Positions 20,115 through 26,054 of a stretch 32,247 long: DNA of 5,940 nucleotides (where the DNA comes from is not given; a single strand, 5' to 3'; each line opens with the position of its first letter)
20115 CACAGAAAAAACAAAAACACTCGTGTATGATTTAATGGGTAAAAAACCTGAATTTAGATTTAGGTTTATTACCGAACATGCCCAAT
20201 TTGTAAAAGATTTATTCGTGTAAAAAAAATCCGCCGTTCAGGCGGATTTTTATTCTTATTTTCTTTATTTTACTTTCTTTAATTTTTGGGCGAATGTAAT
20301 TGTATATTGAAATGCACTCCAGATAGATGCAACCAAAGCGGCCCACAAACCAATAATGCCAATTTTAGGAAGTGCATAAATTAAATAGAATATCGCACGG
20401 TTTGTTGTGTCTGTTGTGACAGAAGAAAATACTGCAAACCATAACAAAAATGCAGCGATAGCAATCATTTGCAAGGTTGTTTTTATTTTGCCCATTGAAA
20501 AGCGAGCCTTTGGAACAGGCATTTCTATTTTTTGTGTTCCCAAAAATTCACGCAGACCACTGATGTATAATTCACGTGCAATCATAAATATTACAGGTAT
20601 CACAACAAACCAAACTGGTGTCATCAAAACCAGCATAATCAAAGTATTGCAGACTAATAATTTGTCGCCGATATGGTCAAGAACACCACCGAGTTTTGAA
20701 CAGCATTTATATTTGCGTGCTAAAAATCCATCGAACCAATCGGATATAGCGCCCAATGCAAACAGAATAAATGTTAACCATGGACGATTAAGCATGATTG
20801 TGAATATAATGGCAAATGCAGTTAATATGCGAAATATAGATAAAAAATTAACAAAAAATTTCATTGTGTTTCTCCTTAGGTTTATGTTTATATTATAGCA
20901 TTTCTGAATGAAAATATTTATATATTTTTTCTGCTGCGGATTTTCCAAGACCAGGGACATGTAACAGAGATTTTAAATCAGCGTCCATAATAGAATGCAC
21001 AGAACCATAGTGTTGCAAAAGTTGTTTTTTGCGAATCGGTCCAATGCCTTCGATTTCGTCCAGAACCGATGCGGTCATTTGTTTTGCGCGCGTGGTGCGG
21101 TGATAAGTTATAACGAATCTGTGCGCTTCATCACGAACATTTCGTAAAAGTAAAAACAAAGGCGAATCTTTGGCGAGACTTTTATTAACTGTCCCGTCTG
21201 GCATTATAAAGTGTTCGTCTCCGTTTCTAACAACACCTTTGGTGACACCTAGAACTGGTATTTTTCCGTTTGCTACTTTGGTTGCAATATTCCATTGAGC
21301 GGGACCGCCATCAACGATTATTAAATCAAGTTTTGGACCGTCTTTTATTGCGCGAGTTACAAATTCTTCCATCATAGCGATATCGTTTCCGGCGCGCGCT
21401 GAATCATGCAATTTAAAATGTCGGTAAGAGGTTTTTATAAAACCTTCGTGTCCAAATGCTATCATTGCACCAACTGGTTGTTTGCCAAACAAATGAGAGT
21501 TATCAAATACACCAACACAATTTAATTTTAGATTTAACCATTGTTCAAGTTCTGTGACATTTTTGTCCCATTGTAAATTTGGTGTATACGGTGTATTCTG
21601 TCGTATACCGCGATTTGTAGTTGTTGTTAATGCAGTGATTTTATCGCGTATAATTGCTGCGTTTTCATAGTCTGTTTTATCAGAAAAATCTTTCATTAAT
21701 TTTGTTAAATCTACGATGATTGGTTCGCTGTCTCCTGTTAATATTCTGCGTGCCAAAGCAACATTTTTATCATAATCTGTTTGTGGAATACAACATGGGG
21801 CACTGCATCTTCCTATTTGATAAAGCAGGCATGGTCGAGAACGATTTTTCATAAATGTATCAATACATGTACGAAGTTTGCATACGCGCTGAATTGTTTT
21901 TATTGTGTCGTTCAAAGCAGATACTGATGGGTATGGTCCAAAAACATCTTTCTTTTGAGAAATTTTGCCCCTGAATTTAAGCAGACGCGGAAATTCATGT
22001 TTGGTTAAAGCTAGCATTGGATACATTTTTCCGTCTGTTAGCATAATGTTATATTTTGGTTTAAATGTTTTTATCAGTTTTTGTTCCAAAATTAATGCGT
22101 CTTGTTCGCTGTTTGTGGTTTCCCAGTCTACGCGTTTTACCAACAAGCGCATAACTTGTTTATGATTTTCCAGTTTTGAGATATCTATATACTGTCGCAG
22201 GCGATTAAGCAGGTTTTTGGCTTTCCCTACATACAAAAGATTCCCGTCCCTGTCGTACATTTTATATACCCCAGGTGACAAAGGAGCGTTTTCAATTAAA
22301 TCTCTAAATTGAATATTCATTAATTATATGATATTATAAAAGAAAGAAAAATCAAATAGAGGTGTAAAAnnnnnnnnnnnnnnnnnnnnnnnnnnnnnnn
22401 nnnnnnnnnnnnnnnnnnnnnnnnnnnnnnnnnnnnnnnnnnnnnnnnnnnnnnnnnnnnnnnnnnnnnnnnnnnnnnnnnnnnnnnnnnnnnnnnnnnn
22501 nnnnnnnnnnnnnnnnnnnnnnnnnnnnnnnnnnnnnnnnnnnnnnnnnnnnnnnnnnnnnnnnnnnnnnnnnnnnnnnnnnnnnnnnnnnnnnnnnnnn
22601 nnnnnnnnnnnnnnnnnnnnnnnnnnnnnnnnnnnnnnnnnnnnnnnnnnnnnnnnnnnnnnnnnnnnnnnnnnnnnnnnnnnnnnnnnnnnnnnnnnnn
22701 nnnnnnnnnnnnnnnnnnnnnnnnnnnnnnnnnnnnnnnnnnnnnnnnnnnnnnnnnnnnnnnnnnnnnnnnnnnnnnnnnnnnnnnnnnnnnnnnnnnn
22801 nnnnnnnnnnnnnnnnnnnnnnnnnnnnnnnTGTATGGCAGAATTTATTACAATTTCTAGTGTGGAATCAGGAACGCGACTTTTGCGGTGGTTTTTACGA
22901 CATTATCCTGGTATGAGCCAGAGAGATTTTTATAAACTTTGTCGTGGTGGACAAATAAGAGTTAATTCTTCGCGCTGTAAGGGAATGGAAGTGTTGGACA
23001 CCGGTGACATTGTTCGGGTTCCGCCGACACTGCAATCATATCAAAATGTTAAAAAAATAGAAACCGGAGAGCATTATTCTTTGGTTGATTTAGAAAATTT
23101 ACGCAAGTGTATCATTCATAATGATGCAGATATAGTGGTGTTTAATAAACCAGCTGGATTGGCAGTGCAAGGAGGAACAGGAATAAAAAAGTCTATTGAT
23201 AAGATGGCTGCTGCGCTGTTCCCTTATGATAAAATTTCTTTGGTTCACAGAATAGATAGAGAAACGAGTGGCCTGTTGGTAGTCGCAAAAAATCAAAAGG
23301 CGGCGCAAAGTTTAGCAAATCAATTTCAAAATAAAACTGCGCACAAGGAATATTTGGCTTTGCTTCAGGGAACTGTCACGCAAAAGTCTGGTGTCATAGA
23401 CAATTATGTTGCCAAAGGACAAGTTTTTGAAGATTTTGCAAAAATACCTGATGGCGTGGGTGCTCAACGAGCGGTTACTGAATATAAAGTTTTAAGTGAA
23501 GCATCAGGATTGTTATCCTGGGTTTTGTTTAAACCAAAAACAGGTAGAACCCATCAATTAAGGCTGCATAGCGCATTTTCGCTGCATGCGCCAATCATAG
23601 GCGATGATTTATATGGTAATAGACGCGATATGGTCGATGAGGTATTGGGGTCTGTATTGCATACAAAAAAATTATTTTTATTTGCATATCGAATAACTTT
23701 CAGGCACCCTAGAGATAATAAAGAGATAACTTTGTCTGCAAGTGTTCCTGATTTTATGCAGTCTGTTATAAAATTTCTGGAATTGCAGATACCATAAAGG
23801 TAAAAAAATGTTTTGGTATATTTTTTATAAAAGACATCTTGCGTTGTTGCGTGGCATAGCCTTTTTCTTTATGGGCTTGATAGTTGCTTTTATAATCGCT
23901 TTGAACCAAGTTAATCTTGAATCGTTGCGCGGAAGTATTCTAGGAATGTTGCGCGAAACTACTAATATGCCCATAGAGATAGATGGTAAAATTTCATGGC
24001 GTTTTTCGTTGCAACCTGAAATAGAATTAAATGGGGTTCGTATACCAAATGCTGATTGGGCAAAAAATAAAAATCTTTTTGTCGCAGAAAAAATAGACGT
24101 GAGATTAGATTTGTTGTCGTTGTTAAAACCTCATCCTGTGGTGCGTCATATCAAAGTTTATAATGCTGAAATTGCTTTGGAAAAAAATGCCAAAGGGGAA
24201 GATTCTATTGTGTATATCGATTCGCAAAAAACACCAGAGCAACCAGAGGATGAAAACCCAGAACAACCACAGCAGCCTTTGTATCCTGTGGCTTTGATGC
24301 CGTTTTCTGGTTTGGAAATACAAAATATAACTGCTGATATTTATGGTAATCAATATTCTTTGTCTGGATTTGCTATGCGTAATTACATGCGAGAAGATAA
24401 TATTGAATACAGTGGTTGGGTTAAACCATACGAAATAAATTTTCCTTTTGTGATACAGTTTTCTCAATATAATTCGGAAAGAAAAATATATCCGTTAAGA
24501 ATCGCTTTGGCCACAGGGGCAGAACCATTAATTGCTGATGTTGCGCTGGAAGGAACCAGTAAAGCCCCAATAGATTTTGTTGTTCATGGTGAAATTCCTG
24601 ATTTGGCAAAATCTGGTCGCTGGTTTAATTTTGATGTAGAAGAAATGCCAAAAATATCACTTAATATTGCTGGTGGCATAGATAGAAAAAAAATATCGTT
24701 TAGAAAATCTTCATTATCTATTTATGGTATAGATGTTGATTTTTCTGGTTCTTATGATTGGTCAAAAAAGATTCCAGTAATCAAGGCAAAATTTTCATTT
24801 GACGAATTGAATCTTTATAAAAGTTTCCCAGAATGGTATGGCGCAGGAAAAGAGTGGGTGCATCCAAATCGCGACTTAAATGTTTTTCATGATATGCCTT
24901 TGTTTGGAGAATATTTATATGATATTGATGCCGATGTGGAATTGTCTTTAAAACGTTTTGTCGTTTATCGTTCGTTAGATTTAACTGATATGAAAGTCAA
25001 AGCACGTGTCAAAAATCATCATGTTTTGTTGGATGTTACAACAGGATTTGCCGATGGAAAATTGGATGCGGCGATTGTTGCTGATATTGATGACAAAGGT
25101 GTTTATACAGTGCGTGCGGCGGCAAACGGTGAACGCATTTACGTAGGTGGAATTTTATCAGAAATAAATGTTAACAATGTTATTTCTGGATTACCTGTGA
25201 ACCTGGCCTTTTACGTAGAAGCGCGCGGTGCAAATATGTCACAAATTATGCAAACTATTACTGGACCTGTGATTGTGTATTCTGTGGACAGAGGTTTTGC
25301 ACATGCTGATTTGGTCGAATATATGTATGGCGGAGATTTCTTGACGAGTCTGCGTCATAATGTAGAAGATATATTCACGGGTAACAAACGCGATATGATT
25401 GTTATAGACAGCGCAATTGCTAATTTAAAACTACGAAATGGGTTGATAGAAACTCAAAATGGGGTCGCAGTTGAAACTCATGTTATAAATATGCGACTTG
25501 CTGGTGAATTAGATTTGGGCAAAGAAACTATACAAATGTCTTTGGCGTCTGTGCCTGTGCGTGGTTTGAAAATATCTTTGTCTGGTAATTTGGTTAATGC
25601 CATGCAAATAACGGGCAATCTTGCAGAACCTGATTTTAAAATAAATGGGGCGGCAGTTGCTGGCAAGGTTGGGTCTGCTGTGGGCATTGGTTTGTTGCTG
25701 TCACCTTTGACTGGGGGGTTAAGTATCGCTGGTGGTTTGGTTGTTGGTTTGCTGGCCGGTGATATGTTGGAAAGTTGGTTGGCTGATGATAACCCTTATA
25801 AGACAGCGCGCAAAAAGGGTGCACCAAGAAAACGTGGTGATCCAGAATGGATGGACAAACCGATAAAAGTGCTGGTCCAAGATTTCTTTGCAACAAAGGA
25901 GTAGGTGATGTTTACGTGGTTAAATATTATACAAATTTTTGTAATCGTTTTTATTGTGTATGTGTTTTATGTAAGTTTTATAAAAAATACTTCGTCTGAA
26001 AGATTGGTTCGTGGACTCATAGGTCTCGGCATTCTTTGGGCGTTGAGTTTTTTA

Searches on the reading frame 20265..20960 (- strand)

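Call 88: search_protein_families(library=pfam, proteins=[window:20265-20960:-], max_evalue=0.001)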
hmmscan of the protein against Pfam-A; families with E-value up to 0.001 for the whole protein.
window:20265-20960:- (231 aa): 1 family
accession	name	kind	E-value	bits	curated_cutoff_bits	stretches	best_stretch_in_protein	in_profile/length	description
PF01066.26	CDP-OH_P_transf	-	1.5e-26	94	22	1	38-186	5-138/152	CDP-alcohol phosphatidyltransferase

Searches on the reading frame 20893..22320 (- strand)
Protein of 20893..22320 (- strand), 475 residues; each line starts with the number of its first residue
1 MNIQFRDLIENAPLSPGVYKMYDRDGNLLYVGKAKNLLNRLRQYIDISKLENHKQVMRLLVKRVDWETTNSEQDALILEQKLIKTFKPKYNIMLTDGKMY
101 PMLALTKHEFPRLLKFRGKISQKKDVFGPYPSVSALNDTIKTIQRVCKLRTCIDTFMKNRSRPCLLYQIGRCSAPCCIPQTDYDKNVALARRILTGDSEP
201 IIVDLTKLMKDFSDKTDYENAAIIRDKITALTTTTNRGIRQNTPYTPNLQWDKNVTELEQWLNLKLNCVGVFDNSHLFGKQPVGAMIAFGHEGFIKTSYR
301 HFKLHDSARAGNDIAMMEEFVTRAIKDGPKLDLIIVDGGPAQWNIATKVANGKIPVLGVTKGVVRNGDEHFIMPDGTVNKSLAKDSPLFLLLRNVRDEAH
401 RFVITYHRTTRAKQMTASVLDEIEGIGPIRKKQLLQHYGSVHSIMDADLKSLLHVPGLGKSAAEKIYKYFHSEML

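Call 88: search_protein_families(library=pfam, proteins=[window:20893-22320:-], max_evalue=0.001)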
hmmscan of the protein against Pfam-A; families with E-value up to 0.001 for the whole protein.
window:20893-22320:- (475 aa): 7 families
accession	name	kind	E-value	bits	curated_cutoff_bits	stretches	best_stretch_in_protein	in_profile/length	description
PF08459.17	UvrC_RNaseH_dom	-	1.5e-31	109.9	22.3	1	262-404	4-159/159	UvrC RNAse H endonuclease domain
PF01541.30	GIY-YIG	-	2.6e-11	44.1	22.6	1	16-91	2-78/78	GIY-YIG catalytic domain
PF14520.12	HHH_5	-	6.2e-10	39.9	27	1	419-468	3-53/57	Helix-hairpin-helix domain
PF12826.13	HHH_2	-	3.4e-08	34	27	1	425-473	10-58/64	Helix-hairpin-helix motif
PF02151.25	UVR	-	1.2e-06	28.5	21.5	1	202-231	4-33/36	UvrB/uvrC motif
PF00633.29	HHH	-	0.00036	20.7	24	0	441-469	2-30/30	Helix-hairpin-helix motif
PF24348.1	DUF7508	-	0.00068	20.2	26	0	6-76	12-70/79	Domain of unknown function (DUF7508)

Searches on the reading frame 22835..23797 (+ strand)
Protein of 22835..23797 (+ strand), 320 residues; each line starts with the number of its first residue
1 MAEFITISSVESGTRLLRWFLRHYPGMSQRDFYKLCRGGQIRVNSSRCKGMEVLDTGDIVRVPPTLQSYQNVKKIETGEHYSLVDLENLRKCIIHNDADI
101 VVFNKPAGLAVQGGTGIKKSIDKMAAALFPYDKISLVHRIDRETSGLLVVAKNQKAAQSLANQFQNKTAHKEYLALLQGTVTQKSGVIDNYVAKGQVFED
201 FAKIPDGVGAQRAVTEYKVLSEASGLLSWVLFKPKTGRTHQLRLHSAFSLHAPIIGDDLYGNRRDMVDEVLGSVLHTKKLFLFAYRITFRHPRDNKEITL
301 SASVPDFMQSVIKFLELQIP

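Call 88: search_protein_families(library=pfam, proteins=[window:22835-23797:+], max_evalue=0.001)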
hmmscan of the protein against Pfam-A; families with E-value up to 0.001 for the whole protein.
window:22835-23797:+ (320 aa): 1 family
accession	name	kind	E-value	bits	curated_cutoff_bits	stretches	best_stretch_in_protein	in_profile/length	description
PF00849.27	PseudoU_synth_2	-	2.4e-30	106.2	26.8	1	99-247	1-151/152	RNA pseudouridylate synthase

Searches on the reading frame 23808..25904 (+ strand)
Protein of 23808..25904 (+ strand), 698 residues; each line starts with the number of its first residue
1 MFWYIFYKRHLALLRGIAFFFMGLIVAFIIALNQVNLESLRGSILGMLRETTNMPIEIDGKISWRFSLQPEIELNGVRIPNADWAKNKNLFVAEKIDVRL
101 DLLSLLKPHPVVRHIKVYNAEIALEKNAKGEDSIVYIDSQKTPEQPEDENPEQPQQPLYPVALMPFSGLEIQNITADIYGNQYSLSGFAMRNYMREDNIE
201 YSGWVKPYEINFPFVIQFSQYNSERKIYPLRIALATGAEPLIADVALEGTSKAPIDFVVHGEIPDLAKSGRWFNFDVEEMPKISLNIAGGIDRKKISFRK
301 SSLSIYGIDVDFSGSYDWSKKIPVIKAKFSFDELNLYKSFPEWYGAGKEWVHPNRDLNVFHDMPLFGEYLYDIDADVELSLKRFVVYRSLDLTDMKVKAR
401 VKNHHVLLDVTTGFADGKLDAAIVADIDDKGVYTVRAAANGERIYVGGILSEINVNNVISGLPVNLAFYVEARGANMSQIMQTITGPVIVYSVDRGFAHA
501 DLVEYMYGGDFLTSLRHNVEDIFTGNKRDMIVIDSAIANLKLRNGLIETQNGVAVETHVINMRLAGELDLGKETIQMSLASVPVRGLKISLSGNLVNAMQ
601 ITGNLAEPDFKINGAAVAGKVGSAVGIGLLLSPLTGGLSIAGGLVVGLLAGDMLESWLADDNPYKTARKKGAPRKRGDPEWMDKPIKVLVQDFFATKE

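Call 88: search_protein_families(library=pfam, proteins=[window:23808-25904:+], max_evalue=0.001)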
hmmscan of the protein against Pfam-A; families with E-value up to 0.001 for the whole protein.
window:23808-25904:+ (698 aa): 3 families
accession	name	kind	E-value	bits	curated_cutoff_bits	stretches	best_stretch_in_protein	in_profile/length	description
PF05170.20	AsmA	-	4.9e-21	75.6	29.8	2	18-166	9-157/607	AsmA family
PF13116.12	YhdP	-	2.6e-12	46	46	1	15-179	15-155/1224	YhdP protein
PF05359.17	DUF748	-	0.00037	19.1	50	1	69-153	67-145/1037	Domain of Unknown Function (DUF748)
